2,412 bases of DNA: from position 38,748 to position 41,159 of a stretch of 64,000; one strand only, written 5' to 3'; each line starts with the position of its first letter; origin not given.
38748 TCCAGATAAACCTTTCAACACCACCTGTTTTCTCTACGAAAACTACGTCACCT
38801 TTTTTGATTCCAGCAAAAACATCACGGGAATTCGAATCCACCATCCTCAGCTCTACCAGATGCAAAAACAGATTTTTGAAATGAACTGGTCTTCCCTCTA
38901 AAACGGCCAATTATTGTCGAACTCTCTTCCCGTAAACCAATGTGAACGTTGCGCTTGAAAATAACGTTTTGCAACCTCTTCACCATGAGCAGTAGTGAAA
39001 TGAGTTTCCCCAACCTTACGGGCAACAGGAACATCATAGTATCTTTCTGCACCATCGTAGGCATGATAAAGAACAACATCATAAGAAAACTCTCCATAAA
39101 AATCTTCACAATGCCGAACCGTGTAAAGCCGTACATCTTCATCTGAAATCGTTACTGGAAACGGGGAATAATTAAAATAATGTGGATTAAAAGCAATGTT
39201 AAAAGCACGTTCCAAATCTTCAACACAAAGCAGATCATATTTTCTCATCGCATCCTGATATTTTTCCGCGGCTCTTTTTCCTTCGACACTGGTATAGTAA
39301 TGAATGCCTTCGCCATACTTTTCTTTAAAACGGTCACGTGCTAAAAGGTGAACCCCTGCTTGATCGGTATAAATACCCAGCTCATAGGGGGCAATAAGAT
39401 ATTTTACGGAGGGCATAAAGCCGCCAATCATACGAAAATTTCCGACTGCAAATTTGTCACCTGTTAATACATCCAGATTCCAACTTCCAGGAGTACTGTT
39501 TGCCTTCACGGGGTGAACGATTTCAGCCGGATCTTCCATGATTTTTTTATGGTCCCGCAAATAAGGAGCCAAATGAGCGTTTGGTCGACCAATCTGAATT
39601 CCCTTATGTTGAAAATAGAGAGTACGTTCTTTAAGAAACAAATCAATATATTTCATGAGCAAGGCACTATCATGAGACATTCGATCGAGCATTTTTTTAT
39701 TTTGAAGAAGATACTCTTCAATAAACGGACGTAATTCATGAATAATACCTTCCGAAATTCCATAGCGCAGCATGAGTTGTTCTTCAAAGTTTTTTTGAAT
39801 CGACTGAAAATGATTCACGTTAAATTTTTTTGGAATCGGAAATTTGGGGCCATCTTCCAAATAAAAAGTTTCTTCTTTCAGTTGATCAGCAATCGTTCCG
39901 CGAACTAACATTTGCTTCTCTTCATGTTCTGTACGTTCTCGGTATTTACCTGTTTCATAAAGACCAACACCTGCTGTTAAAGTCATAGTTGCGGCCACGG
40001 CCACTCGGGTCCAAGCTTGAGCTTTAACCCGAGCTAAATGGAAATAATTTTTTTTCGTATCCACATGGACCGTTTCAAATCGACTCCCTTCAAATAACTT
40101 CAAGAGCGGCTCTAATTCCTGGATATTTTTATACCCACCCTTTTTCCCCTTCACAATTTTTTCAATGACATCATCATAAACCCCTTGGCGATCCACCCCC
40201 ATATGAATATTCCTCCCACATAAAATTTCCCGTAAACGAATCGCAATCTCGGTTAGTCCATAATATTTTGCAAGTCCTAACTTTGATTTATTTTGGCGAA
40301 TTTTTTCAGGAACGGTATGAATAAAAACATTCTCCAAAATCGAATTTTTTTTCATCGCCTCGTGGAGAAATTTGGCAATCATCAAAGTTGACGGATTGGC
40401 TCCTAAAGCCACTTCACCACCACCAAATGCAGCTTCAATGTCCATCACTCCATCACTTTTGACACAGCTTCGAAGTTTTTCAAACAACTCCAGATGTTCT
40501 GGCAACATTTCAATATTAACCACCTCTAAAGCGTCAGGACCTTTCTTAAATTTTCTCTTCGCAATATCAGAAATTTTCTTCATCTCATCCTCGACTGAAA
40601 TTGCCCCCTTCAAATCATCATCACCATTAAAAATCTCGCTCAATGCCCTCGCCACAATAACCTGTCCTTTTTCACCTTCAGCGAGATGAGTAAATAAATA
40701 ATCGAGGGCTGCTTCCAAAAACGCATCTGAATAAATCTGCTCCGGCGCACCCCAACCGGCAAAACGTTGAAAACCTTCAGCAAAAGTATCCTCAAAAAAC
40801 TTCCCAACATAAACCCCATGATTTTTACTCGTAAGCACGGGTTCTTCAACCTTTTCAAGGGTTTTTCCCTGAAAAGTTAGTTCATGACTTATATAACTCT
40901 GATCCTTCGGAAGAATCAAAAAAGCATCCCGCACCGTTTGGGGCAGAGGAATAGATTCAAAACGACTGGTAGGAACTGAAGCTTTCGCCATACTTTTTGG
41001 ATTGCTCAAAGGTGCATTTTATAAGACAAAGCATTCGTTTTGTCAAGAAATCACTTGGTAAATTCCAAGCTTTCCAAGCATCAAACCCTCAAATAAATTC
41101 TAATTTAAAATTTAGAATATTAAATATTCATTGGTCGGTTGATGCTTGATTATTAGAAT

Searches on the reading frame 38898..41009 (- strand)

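Call 9: search_protein_families(library=pfam, proteins=[window:38898-41009:-], max_evalue=0.001)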
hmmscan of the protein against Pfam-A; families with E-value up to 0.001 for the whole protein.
window:38898-41009:- (703 aa): 0 families

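Call 23: search_protein_families(library=ncbifam, proteins=[window:38898-41009:-], max_evalue=1)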
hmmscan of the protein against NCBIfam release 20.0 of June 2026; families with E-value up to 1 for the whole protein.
window:38898-41009:- (703 aa): 1 family
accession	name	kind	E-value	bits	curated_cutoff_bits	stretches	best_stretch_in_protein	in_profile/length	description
NF008173.0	PRK10920.1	equivalog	0.26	10.3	313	1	321-370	25-74/390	uroporphyrinogen-III C-methyltransferase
